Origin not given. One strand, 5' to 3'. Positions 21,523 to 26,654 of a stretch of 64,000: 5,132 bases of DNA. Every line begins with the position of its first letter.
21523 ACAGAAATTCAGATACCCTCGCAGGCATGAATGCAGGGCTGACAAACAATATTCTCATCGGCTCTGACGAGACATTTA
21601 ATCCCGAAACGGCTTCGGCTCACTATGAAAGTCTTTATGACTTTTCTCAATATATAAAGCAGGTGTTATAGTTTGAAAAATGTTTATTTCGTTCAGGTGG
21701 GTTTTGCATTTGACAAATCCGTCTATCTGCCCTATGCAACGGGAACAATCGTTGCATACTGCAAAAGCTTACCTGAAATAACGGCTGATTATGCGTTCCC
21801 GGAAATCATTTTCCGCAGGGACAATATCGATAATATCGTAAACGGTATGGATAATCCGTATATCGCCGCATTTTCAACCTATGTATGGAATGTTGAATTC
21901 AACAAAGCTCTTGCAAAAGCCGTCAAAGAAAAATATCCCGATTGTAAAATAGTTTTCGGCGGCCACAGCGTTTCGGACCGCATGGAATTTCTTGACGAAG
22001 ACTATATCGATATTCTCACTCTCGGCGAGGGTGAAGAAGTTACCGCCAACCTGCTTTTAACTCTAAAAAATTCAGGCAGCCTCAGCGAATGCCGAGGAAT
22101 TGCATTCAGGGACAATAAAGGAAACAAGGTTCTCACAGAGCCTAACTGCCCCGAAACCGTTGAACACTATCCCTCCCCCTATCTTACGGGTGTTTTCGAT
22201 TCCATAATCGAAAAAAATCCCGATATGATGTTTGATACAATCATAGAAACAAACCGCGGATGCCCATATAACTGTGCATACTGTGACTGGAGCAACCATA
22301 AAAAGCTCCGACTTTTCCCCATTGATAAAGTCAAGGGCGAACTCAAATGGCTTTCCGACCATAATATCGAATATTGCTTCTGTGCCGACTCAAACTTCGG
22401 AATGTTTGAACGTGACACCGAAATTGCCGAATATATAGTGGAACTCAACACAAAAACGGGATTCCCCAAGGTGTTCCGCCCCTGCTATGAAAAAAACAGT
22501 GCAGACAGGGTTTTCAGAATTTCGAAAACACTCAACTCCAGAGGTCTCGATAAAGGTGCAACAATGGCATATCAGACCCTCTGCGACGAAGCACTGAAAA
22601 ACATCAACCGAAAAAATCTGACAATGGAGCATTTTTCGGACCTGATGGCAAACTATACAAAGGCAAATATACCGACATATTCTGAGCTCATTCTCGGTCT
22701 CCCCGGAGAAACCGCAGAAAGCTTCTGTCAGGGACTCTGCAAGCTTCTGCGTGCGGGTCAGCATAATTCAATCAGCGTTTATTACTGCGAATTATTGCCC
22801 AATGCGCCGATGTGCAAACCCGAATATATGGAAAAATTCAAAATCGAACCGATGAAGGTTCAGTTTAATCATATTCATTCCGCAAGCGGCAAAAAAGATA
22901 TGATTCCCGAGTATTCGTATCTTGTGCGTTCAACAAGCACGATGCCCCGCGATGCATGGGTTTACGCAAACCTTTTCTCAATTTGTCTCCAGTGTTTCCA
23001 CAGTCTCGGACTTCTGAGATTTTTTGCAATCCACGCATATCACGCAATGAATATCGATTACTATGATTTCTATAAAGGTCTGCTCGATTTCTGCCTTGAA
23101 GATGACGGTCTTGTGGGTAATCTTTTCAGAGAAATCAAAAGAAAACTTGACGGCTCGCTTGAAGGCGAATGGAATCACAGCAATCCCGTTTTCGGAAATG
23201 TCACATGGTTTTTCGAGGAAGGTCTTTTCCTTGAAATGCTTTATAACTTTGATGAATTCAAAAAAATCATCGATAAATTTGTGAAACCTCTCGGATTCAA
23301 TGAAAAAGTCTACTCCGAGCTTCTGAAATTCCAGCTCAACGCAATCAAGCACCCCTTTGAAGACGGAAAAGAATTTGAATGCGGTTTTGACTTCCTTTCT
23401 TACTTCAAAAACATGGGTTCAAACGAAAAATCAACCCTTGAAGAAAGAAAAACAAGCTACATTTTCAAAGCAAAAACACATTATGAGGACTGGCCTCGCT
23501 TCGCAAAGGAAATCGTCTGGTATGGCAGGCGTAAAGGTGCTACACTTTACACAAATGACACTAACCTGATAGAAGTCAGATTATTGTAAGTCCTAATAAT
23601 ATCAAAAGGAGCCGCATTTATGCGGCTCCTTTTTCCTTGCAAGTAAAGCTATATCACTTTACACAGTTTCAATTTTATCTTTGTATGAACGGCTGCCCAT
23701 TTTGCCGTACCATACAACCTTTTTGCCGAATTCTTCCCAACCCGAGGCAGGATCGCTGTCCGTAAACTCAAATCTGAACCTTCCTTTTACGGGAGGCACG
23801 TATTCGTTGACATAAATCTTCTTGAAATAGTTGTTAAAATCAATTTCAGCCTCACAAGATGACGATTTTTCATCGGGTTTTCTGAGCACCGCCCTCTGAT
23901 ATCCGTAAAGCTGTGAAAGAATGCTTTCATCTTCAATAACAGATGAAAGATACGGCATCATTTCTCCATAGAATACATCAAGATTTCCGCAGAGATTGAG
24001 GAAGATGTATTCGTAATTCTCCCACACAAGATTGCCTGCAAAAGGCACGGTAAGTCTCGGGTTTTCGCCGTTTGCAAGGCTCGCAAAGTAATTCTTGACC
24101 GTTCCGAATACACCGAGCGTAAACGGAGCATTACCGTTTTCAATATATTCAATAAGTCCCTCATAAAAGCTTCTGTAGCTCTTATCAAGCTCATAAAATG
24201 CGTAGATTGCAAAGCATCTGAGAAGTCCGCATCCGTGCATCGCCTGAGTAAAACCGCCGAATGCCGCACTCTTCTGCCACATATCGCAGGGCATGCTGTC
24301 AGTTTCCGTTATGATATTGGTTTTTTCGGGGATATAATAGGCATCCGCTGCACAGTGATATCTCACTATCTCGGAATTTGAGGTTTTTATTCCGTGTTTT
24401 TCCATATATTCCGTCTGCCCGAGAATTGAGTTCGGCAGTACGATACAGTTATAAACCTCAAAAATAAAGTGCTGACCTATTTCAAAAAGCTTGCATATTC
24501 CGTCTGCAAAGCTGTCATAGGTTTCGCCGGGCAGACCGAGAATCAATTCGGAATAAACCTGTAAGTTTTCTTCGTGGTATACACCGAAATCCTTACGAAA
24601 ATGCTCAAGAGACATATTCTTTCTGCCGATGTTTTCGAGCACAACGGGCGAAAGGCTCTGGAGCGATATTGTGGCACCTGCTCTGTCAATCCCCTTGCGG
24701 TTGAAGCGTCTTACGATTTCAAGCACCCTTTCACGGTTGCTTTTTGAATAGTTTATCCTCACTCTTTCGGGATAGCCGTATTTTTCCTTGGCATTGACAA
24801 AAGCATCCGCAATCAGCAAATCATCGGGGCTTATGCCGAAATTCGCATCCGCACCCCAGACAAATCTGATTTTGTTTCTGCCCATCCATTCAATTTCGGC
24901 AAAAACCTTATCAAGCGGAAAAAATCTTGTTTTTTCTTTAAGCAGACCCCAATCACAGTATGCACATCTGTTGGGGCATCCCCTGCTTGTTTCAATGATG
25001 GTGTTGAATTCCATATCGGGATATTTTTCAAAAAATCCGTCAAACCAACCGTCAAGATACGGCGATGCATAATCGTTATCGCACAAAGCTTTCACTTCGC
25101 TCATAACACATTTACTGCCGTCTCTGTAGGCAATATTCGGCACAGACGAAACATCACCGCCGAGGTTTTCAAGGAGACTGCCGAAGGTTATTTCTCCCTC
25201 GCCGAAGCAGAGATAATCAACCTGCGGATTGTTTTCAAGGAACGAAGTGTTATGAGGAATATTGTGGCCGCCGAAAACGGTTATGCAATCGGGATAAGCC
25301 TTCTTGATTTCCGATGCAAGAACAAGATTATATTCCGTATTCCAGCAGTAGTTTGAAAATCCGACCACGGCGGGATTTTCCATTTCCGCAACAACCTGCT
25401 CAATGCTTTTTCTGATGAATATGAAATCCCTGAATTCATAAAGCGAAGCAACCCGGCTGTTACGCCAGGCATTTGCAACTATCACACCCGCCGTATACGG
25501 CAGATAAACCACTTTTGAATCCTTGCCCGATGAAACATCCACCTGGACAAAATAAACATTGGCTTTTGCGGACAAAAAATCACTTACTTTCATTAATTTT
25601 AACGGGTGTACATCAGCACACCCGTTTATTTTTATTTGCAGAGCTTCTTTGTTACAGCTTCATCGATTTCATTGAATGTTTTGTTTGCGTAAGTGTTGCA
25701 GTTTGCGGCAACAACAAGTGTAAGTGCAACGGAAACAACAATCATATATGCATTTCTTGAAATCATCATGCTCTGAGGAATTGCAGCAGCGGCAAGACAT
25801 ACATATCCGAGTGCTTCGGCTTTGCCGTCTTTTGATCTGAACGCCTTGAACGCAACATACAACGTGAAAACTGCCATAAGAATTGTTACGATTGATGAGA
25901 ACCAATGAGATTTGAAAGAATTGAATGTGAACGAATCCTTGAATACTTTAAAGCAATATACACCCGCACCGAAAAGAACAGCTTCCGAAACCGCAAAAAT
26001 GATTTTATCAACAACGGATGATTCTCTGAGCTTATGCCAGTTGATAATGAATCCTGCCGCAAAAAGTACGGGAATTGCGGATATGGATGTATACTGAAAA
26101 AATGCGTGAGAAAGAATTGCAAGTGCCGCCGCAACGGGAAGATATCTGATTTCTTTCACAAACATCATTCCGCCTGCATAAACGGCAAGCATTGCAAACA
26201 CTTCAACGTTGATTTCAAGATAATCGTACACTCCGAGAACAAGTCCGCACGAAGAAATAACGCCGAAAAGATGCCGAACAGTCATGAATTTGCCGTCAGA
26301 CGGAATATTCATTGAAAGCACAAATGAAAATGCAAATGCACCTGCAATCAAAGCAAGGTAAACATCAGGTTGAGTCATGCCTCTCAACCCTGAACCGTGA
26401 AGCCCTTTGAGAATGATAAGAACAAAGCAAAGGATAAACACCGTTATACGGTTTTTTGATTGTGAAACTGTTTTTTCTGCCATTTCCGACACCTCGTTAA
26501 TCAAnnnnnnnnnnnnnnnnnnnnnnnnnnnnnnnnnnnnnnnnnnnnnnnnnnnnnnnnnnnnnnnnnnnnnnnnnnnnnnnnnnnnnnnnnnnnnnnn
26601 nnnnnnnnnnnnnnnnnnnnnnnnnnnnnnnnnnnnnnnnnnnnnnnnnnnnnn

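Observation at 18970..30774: Candidate undescribed pathway: GDP-heptose enzymes, keto-sugar enzymes, three B12 radical SAM paralogs and two membrane proteins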

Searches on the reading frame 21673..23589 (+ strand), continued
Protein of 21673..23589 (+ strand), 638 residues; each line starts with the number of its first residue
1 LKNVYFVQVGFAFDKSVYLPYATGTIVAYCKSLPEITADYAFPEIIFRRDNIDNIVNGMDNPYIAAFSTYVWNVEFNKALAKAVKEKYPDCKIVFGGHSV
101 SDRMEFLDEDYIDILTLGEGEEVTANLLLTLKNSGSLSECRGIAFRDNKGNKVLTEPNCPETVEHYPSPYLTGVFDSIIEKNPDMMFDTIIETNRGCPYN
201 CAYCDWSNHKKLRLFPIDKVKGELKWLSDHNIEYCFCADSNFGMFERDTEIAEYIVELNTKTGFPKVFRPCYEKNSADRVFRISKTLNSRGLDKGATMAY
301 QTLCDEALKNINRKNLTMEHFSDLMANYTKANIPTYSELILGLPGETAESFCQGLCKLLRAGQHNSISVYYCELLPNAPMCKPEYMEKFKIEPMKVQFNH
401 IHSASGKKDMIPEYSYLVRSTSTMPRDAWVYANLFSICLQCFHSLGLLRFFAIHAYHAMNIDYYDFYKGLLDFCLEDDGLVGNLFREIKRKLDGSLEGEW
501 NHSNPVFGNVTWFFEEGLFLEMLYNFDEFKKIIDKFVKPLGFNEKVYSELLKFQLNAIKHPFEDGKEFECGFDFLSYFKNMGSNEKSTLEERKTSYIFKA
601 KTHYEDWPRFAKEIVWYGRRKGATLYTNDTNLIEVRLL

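Call 81: search_protein_families(library=pfam, proteins=[P0202, P0203, P0205, P0206, P0208, P0209, P0213, P0215, P0227], max_evalue=0.00001)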
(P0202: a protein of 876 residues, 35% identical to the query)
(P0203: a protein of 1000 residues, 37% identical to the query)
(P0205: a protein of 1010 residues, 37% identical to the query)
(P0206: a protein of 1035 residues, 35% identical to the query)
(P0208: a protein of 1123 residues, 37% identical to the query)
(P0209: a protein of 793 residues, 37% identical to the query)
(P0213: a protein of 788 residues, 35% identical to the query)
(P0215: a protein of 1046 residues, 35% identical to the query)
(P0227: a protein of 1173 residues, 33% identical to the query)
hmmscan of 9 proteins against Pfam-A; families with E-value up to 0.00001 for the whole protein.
P0202 (876 aa): 3 families
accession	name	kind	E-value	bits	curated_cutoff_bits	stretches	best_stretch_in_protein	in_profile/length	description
PF02310.24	B12-binding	-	2.8e-13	50.2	32.1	1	46-130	36-120/121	B12 binding domain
PF04055.27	Radical_SAM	-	2.3e-11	44.6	29.5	1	196-357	3-160/166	Radical SAM superfamily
PF00535.33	Glycos_transf_2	-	5.8e-06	26.8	23.3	0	653-755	1-100/168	Glycosyl transferase family 2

P0203 (1000 aa): 4 families
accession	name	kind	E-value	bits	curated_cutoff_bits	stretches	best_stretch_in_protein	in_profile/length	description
PF14890.11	Intein_splicing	-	2.8e-11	43.9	35.8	1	238-564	32-155/155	Intein splicing domain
PF14528.11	LAGLIDADG_3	-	1.3e-07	32.3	22.5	1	440-500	2-62/82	LAGLIDADG-like domain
PF04055.27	Radical_SAM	-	1.7e-07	32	29.5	0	646-716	93-161/166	Radical SAM superfamily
PF02310.24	B12-binding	-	7.7e-07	29.4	32.1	1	43-131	33-121/121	B12 binding domain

P0205 (1010 aa): 3 families
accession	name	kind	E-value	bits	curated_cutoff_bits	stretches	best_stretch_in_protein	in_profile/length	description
PF02310.24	B12-binding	-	1.1e-08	35.4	32.1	1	59-130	48-120/121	B12 binding domain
PF14890.11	Intein_splicing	-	8.3e-08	32.6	35.8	1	226-572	18-155/155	Intein splicing domain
PF04055.27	Radical_SAM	-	5.7e-07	30.3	29.5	0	656-724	95-161/166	Radical SAM superfamily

P0206 (1035 aa): 4 families
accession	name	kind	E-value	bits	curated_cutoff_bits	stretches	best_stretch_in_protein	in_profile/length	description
PF14528.11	LAGLIDADG_3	-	9.3e-11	42.3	22.5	1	439-496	4-63/82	LAGLIDADG-like domain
PF02310.24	B12-binding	-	2.9e-09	37.2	32.1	1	52-128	41-120/121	B12 binding domain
PF04055.27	Radical_SAM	-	7.4e-09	36.4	29.5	1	604-763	10-165/166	Radical SAM superfamily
PF14890.11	Intein_splicing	-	2.5e-07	31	35.8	1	220-736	18-114/155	Intein splicing domain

P0208 (1123 aa): 7 families
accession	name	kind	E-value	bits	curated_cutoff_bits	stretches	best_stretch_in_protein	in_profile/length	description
PF14890.11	Intein_splicing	-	6.8e-30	104.4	35.8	1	646-867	11-155/155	Intein splicing domain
PF07591.16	PT-HINT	-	2.2e-27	96.4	27.7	3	203-286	2-90/137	Pretoxin HINT domain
PF13403.11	Hint_2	-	2.4e-19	70.6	28.4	0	630-667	1-38/147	Hint domain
PF01079.26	Hint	-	2.4e-11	44.1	29.7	0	331-410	12-95/213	Hint module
PF04055.27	Radical_SAM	-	2.1e-10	41.4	29.5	1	477-612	31-161/166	Radical SAM superfamily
PF02310.24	B12-binding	-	1.6e-06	28.4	32.1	1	59-128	50-120/121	B12 binding domain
PF14623.11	Vint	-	9.3e-06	26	27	0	631-722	2-79/166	Hint-domain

P0209 (793 aa): 3 families
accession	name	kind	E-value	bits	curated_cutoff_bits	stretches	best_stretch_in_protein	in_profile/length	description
PF02310.24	B12-binding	-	6.1e-11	42.7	32.1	1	56-133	42-120/121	B12 binding domain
PF14890.11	Intein_splicing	-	4e-10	40.1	35.8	1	234-356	20-155/155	Intein splicing domain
PF04055.27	Radical_SAM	-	1.3e-09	38.9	29.5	0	440-508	95-161/166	Radical SAM superfamily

P0213 (788 aa): 2 families
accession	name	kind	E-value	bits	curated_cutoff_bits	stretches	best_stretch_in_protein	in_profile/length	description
PF02310.24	B12-binding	-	1.6e-09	38.1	32.1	1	51-131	40-120/121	B12 binding domain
PF14890.11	Intein_splicing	-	2e-08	34.6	35.8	0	316-349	122-155/155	Intein splicing domain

P0215 (1046 aa): 5 families
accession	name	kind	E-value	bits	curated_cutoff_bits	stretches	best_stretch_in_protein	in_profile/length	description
PF14890.11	Intein_splicing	-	3.4e-11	43.6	35.8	1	243-603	38-155/155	Intein splicing domain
PF02310.24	B12-binding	-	1e-08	35.4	32.1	1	69-138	50-120/121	B12 binding domain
PF07591.16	PT-HINT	-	2.7e-08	34.6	27.7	1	214-296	2-89/137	Pretoxin HINT domain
PF04055.27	Radical_SAM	-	2.8e-07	31.3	29.5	1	601-760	4-159/166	Radical SAM superfamily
PF13403.11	Hint_2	-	6.6e-07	30.3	28.4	0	207-248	2-43/147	Hint domain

P0227 (1173 aa): 2 families
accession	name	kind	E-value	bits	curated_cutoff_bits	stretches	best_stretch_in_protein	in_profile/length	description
PF04055.27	Radical_SAM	-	9e-31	107.7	29.5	2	225-387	4-166/166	Radical SAM superfamily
PF02310.24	B12-binding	-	1.7e-25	89.6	32.1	2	32-140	11-112/121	B12 binding domain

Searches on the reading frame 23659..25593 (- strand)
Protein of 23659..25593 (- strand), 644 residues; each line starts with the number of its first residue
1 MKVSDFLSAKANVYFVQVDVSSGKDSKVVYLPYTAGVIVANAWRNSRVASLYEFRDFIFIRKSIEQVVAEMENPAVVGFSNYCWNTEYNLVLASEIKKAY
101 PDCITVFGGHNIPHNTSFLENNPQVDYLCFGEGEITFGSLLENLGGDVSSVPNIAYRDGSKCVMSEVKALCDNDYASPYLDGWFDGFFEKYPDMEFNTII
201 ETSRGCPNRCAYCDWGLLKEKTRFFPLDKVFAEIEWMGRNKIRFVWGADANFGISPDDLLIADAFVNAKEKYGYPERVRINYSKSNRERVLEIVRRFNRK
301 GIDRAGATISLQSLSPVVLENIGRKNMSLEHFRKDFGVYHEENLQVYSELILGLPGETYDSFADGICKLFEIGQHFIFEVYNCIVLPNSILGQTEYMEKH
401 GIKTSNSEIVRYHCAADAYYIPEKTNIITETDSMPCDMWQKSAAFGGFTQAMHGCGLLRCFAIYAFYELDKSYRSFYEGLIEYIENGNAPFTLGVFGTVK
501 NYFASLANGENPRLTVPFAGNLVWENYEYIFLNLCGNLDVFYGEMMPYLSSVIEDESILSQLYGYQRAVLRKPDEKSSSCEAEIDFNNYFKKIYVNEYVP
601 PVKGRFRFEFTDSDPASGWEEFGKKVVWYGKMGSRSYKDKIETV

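Call 3: search_protein_families(library=pfam, proteins=[window:23659-25593:-])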
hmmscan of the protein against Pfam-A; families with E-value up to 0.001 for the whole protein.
window:23659-25593:- (644 aa): 2 families
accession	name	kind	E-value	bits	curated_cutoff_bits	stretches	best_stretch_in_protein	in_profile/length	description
PF04055.27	Radical_SAM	-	4e-11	43.8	29.5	1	200-363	1-160/166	Radical SAM superfamily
PF02310.24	B12-binding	-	4.6e-08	33.4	32.1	1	65-140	41-120/121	B12 binding domain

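Call 5: search_protein_families(library=ncbifam, proteins=[window:23659-25593:-], max_evalue=0.01)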
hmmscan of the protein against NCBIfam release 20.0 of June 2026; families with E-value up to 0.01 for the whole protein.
window:23659-25593:- (644 aa): 22 families
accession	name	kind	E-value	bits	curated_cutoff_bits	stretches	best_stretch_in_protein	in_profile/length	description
NF033712.0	B12_rSAM_KedN5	subfamily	9e-61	205.8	700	1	54-407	44-401/624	KedN5 family methylcobalamin-dependent radical SAM C-methyltransferase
TIGR03975.1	rSAM_ocin_1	subfamily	1.6e-20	73.2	281.85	1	59-238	116-306/606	RiPP maturation radical SAM C-methyltransferase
TIGR04013.1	B12_SAM_MJ_1487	hypoth_equivalog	1e-16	60.8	251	1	66-363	37-324/382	TIGR04013 family B12-binding domain/radical SAM domain-containing protein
TIGR02026.1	BchE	equivalog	3.2e-11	42.8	481.35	1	96-252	86-250/497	magnesium-protoporphyrin IX monomethyl ester anaerobic oxidative cyclase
NF038361.1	rSAM_Sden_1168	equivalog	1.3e-10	40.5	575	1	75-390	142-468/560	Sden_1168 family B12-binding radical SAM P-methyltransferase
TIGR04367.1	HpnR_B12_rSAM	equivalog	2e-10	39.8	650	1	64-236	52-226/490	hopanoid C-3 methylase HpnR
TIGR04014.1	B12_SAM_MJ_0865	equivalog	5.3e-10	38.7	360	1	122-254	87-221/434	methyl-coenzyme M reductase glutamine C-methyltransferase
TIGR04072.2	rSAM_ladder_B12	equivalog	1.1e-09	37.4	360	1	106-407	102-382/443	lipid biosynthesis B12-binding/radical SAM protein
TIGR00089.1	TIGR00089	subfamily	2.3e-09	36.6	251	1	192-366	135-312/429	MiaB/RimO family radical SAM methylthiotransferase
TIGR04479.1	bcpD_PhpK_rSAM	subfamily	3.1e-09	35.7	600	1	127-366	174-403/504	PhpK family radical SAM P-methyltransferase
TIGR03471.1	HpnJ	equivalog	1.7e-08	33.8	577.6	1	89-369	84-362/472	hopanoid biosynthesis associated radical SAM protein HpnJ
NF050148.1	rSAM_ApyD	equivalog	3.8e-08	32.2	750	1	61-214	64-216/645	RiPP biosynthesis radical SAM protein ApyD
NF045585.1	rSAM_slr0320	equivalog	1e-07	30.8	775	1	123-253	160-292/511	photosystem II high light acclimation radical SAM protein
TIGR04295.1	B12_rSAM_oligo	hypoth_equivalog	1.7e-06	27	400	1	125-274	124-274/422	TIGR04295 family B12-binding domain-containing radical SAM protein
TIGR04385.1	B12_rSAM_cofa1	equivalog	1.2e-05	24.8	450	1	96-237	93-236/438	B12 lower ligand biosynthesis radical SAM protein BzaD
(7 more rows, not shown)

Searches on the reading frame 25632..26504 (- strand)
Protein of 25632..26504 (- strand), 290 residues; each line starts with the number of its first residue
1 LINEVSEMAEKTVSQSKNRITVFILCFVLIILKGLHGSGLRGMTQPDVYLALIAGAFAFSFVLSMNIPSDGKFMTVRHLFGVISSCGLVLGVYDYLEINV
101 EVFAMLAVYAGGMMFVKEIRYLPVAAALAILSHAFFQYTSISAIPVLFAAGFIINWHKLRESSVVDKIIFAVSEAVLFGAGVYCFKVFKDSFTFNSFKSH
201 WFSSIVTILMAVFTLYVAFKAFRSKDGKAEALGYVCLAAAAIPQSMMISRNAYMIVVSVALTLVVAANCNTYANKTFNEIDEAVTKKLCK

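Call 3: search_protein_families(library=pfam, proteins=[window:25632-26504:-])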
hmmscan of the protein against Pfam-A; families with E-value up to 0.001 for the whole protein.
window:25632-26504:- (290 aa): 0 families

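Call 5: search_protein_families(library=ncbifam, proteins=[window:25632-26504:-], max_evalue=0.01)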
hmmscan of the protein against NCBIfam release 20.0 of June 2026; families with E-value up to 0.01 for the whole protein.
window:25632-26504:- (290 aa): 0 families

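Call 22: find_homologous_proteins(query=window:25632-26504:-)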
Query window:25632-26504:- (290 aa): 11 proteins with E <= 0.001 among 5509 candidates.
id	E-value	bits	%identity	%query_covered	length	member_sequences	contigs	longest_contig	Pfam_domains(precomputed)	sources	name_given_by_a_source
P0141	1.7e-176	603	100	98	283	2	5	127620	-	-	-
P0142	5.1e-149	513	83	98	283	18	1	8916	-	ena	-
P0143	1.9e-143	495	81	98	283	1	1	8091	-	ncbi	-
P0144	2.6e-135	468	76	98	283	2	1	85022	-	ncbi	-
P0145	3.6e-126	438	70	98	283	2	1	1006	-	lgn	-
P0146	7.6e-125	434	71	98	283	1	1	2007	-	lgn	-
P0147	1.2e-119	417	66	98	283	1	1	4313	-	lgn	-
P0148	3.3e-113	396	64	98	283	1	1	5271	-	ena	-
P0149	1.5e-108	380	63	98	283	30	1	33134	-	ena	-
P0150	2.3e-95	337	59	98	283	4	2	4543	-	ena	-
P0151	2.0e-86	308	53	98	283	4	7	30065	-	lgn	-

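Call 36: predict_structure(alignment_id=A3)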
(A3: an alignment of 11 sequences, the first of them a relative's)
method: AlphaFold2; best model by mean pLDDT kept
length: 283 residues; sequences in the alignment: 11
mean_pLDDT: 81.9   pTM: 0.83
mean pLDDT of the five models: 81.9, 72.9, 71.7, 66.3, 55.2
residues with pLDDT >= 90: 63; 70-90: 181; 50-70: 37; < 50: 2
segments of 3 or more residues with pLDDT < 50: none
pLDDT, mean of each block of 10 residues (from residue 1): 61 86 82 74 84 87 71 85 68 68 85 88 69 73 91 91 91 83 78 83 92 89 91 84 80 91 91 84 57
secondary structure, 60 per line:
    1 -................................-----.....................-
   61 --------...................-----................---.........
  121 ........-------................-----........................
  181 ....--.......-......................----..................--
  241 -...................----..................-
elements in order: H2-33 H39-59 H69-87 H93-108 H112-128 H136-151 H157-184 H187-193 H195-216 H221-238 H242-260 H265-282

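Call 43: fold_search(model_id=the predicted structure, library=pdb)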
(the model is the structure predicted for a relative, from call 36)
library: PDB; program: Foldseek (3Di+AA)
matches with E <= 10: 251; with E <= 0.001: 0
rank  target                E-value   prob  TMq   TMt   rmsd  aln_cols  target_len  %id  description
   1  8xqp_R                3.7e-01  0.15  0.20  0.20  17.5       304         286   13  Structure of human class T GPCR TAS2R14-Gustducin complex with Aristolochic acid A. (released 2024-07-10)
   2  8jsr_R                6.8e-01  0.10  0.17  0.18  17.5       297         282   13  Cryo-EM structure of the anamorelin-bound ghrelin receptor and Gq complex (released 2025-01-22)
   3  8xqt_R                7.1e-01  0.16  0.23  0.24  17.4       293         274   13  Structure of human class T GPCR TAS2R14-Gi complex. (released 2024-07-10)
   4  7na7_R                7.8e-01  0.12  0.17  0.17  18.1       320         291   13  Structures of human ghrelin receptor-Gi complexes with ghrelin and a synthetic agonist (released 2021-12-15)
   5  9ko2_R                8.9e-01  0.08  0.17  0.16  18.8       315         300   12  A Cryo_EM structure of CCR7 complex with CCL19 (released 2025-11-26)
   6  7bve_A                1.1e+00  0.35  0.36  0.14   8.7       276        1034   14  Cryo-EM structure of Mycobacterium smegmatis arabinosyltransferase EmbC2-AcpM2 in complex with ethambutol (released 2020-04-29)
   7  9v2n_R                1.1e+00  0.11  0.21  0.22  17.8       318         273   14  Macimorelin bound growth hormone secretagogue receptor in complex with Gq (released 2025-07-02)
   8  9iiw                  1.2e+00  0.09  0.20  0.20  17.3       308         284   13  A local Cryo-EM structure of Bitter taste receptor TAS2R14 (released 2024-07-24)
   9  7sil_A                1.2e+00  0.07  0.16  0.09  18.6       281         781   14  Structure of positive allosteric modulator-bound active human calcium-sensing receptor (released 2022-01-19)
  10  8r0l_A                1.3e+00  0.15  0.23  0.23  15.1       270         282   12  Cryo-EM structure of the microbial rhodopsin CryoR1 at pH 8.0 in nanodisc (released 2025-05-14)
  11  6nwd                  1.4e+00  0.14  0.24  0.26  14.5       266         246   12  X-ray Crystallographic structure of Gloeobacter rhodopsin (released 2019-08-14)
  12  8hqe_R                1.4e+00  0.08  0.19  0.18  19.7       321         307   10  Cryo-EM structure of the apo-GPR132-Gi (released 2023-10-11)
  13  8r0k_A                1.4e+00  0.11  0.21  0.21  13.9       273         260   11  Cryo-EM structure of the microbial rhodopsin CryoR1 at pH 4.3 in detergent (released 2025-05-14)
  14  9uy3_R                1.5e+00  0.09  0.18  0.18  16.3       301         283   12  Anamorelin bound growth hormone secretagogue receptor in complex with Gq (released 2025-07-02)
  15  9dqh_A                1.6e+00  0.07  0.16  0.18  15.8       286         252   11  CryoEM structure of Gq-coupled MRGPRD with a new agonist EP-2825 (released 2024-12-11)
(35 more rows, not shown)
